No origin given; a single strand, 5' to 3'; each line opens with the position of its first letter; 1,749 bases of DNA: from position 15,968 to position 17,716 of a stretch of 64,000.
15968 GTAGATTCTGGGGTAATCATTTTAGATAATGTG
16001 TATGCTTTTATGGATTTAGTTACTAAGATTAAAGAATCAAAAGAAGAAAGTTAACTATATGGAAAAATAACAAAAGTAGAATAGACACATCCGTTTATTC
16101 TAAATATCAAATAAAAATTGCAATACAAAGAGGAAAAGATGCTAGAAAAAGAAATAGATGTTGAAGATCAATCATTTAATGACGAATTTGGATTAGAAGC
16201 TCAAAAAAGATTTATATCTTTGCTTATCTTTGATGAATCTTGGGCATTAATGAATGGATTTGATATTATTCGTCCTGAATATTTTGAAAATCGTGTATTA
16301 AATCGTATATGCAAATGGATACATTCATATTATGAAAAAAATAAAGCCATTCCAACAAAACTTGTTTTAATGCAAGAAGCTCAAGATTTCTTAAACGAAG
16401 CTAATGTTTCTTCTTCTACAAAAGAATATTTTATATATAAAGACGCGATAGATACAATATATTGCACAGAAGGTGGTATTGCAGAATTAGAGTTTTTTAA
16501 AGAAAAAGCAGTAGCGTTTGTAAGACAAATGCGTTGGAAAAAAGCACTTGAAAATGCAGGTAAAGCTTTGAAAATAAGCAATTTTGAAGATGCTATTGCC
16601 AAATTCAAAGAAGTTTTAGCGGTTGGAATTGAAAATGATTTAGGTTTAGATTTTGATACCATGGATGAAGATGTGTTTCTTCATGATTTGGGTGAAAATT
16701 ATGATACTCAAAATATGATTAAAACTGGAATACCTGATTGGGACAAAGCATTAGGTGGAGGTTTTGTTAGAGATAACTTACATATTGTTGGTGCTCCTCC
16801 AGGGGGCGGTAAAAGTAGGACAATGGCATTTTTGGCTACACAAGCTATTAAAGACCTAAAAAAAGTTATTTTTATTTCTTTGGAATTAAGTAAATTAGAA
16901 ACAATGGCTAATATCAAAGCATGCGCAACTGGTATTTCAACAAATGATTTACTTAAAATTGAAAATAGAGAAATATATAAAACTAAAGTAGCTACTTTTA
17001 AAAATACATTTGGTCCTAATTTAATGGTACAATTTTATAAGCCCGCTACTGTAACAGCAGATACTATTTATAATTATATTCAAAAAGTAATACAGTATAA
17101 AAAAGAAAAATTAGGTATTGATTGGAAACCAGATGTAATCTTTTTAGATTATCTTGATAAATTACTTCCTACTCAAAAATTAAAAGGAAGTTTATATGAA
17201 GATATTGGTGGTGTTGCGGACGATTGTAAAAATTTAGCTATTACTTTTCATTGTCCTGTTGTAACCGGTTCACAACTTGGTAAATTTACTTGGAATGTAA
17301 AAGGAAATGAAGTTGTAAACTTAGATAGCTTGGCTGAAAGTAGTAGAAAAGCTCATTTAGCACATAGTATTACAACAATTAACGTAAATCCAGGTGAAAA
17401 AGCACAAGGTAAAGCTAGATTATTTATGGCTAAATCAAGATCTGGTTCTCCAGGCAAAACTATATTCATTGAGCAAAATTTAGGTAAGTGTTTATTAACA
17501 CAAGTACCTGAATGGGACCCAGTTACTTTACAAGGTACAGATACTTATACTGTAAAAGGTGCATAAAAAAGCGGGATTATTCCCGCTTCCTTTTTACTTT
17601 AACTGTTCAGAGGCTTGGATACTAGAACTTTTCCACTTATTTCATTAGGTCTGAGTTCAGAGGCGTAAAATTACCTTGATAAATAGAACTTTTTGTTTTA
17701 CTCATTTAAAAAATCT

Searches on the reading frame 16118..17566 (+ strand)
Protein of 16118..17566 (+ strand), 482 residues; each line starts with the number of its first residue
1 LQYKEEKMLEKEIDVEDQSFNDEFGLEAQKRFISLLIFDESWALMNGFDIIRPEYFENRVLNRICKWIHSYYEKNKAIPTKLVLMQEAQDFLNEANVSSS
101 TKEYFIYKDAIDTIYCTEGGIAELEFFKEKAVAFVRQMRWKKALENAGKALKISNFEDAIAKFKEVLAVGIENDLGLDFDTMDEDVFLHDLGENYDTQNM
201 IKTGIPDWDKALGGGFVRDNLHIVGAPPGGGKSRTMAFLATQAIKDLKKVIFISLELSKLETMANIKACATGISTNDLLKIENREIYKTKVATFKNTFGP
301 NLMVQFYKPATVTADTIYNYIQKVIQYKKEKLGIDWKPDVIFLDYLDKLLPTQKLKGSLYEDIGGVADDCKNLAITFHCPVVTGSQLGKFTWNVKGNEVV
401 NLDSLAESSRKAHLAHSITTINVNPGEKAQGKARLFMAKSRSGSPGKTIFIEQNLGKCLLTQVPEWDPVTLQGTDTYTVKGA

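Call 85: search_protein_families(library=phrogs, proteins=[window:16118-17566:+], max_evalue=0.00001)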
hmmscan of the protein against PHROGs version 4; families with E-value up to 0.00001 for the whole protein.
window:16118-17566:+ (482 aa): 4 families
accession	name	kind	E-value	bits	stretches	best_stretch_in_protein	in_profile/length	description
phrog_19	-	DNA, RNA and nucleotide metabolism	3.5e-63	215.4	1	17-466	152-583/621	DnaB-like replicative helicase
phrog_243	-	DNA, RNA and nucleotide metabolism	1.1e-16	61.6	1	213-445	29-246/273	DnaB-like replicative helicase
phrog_239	-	DNA, RNA and nucleotide metabolism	3.9e-16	60.1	1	184-467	323-603/801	DNA primase/helicase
phrog_8337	-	DNA, RNA and nucleotide metabolism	4.3e-06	27.3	0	193-300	42-151/273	DNA repair protein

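Call 99: search_dna_similar(query=window:16118-17566:+, collection=phages, mode=protein, max_rows=10)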
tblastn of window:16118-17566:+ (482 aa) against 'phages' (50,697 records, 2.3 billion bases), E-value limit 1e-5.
Records with a match: 1444; places in all: 1445; records where one place covers at least 80% of the query: 412.
Best place of each record, by identity: <60% 1444.
By first word of the organism name: Synechococcus 377; Bacillus 149; Klebsiella 130; Acinetobacter 95; Vibrio 63; Mycobacterium 63; Cyanophage 61; Aeromonas 55; Campylobacter 52; Escherichia 49; and 57 more.
By host as written in the record: - 278; Synechococcus 107; Klebsiella pneumoniae 59; Mycobacterium smegmatis mc2 155 43; Synechococcus sp. 38; Acinetobacter baumannii 35; Synechococcus sp. WH7803 28; Synechococcus sp. WH8102 20; and 360 more.
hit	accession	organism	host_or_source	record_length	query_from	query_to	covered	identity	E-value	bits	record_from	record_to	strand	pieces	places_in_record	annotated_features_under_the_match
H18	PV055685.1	Pseudomonas phage QdP_Psa3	Pseudomonas syringae pv. actinidiae ...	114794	14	454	91%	29.1%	4e-46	178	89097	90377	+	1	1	DnaB-like replicative helicase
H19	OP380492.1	Bacillus phage Nachito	Bacillus sp. ET1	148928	23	449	89%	28.2%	1e-32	137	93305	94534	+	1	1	DNA helicase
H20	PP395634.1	Microcystis phage Mel-JY01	Microcystis elabens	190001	23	460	91%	26.8%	1e-27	122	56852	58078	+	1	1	helicase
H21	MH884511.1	Exiguobacterium phage vB_EalM-132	Exiguobacterium alkaliphilum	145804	29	449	87%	26.9%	6e-20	99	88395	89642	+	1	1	dnaC_1: replicative DNA helicase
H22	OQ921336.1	Bacillus phage SPO1L1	Bacillus subtilis BEST7003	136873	23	449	89%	26.2%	9e-23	108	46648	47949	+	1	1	hypothetical protein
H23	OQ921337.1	Bacillus phage SPO1L2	Bacillus subtilis BEST7003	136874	23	449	89%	26.2%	9e-23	108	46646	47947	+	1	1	hypothetical protein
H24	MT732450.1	Maribacter phage Colly_1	Maribacter forsetii DSM18668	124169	23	447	88%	26.3%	4e-30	130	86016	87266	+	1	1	DnaB-like helicase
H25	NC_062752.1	Maribacter phage Colly_1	Maribacter forsetii DSM18668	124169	23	447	88%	26.3%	4e-30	130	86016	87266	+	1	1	DnaB-like helicase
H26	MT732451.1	Maribacter phage Molly_1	Maribacter forsetii DSM18668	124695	23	447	88%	26.3%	4e-30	130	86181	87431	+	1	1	DnaB-like helicase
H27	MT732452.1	Maribacter phage Molly_2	Maribacter forsetii DSM18668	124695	23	447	88%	26.3%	4e-30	130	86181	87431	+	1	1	DnaB-like helicase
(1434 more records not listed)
